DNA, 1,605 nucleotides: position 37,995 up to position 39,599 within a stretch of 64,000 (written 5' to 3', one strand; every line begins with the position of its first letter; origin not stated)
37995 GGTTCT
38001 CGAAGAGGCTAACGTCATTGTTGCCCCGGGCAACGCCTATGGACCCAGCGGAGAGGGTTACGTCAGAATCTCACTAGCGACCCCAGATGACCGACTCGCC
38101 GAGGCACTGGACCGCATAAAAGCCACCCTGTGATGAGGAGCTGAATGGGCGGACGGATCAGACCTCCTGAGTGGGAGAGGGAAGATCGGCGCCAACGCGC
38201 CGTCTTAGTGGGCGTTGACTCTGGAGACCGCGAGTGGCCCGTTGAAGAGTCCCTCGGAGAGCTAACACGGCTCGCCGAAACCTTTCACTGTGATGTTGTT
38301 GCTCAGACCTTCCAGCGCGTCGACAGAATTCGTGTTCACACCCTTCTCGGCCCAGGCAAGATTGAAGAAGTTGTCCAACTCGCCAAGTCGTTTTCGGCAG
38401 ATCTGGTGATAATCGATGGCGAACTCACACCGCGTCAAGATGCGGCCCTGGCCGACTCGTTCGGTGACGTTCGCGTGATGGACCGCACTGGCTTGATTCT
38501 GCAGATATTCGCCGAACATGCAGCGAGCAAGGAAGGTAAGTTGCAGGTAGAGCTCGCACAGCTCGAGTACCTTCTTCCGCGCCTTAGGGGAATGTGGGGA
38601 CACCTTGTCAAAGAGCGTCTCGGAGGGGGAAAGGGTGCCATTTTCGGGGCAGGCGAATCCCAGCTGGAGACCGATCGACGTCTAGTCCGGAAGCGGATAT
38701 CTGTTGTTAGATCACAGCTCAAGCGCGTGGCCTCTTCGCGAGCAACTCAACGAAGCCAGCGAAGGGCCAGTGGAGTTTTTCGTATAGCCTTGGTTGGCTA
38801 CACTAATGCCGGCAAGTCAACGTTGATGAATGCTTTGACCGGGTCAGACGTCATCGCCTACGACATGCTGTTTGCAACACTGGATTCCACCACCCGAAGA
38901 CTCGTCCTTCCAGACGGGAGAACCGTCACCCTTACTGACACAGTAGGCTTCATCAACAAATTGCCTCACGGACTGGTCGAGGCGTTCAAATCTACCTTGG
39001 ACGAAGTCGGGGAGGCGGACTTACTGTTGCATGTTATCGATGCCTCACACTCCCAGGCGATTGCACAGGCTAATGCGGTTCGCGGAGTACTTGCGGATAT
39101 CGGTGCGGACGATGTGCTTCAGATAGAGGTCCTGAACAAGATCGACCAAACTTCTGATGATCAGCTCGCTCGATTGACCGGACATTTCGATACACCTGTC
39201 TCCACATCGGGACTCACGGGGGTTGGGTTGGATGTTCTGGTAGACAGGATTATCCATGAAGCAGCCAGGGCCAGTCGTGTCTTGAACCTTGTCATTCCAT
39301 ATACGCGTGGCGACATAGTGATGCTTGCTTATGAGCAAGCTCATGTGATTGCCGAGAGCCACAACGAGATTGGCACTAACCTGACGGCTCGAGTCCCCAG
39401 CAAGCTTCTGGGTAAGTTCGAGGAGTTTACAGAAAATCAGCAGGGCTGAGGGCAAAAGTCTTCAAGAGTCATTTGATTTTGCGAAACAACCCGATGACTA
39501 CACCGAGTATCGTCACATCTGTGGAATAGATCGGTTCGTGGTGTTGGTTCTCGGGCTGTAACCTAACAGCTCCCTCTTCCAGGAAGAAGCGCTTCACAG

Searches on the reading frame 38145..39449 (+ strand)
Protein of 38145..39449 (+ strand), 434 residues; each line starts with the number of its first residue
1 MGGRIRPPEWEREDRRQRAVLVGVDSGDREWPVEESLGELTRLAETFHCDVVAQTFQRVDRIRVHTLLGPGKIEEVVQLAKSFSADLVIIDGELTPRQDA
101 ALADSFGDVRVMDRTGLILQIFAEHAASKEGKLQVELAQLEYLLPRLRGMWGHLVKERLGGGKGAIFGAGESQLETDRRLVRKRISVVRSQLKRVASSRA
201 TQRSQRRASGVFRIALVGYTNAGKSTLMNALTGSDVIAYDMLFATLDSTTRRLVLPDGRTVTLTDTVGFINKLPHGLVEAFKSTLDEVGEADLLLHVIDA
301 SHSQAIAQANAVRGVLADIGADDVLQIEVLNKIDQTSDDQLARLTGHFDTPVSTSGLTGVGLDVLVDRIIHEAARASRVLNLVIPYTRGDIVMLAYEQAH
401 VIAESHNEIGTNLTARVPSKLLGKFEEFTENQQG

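Call 28: find_encoding_contigs(protein=window:38145-39449:+, flank=10000, max_places=4)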
Protein window:38145-39449:+ (434 aa): 23 contigs read that carry it; 4 places shown.
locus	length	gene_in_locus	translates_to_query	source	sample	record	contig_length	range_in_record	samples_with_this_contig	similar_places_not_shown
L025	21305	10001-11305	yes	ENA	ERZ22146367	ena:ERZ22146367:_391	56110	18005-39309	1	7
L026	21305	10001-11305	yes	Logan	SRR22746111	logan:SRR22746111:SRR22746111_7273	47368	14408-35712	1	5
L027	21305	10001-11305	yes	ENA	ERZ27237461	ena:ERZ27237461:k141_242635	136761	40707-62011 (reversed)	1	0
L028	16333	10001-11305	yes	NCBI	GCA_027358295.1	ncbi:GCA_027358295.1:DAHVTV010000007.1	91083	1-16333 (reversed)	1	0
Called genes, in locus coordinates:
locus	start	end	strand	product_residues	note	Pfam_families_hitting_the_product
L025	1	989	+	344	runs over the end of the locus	PF00154:RecA_N, PF08423:Rad51, PF06745:ATPase (weak), PF27531:MT3502_N (weak), PF01637:ATPase_2 (faint), PF21096:RecA_C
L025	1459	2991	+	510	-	PF12072:RNase_Y_N, PF00013:KH_1 (weak), PF01966:HD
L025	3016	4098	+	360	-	PF02518:HATPase_c, PF13589:HATPase_c_3 (weak)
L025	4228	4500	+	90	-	PF04232:SpoVS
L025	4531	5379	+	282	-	PF02811:PHP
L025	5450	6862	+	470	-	PF00919:UPF0004, PF04055:Radical_SAM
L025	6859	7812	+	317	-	PF01715:IPPT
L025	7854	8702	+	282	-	PF01678:DAP_epimerase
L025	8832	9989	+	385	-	PF00155:Aminotran_1_2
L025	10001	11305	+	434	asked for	PF13167:GTP-bdg_N, PF16360:GTP-bdg_M, PF00350:Dynamin_N (faint), PF01926:MMR_HSR1, PF02421:FeoB_N (weak)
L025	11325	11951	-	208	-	PF01726:LexA_DNA_bind, PF00717:Peptidase_S24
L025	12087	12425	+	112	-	-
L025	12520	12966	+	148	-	PF22811:Zn_ribbon_NrdR, PF03477:ATP-cone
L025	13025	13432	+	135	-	PF00692:dUTPase, PF22769:DCD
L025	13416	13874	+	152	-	PF00293:NUDIX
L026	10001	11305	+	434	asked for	PF13167:GTP-bdg_N, PF16360:GTP-bdg_M, PF00350:Dynamin_N (faint), PF01926:MMR_HSR1, PF02421:FeoB_N (weak)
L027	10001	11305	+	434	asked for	PF13167:GTP-bdg_N, PF16360:GTP-bdg_M, PF00350:Dynamin_N (faint), PF01926:MMR_HSR1, PF02421:FeoB_N (weak)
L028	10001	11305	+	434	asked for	PF13167:GTP-bdg_N, PF16360:GTP-bdg_M, PF00350:Dynamin_N (faint), PF01926:MMR_HSR1, PF02421:FeoB_N (weak)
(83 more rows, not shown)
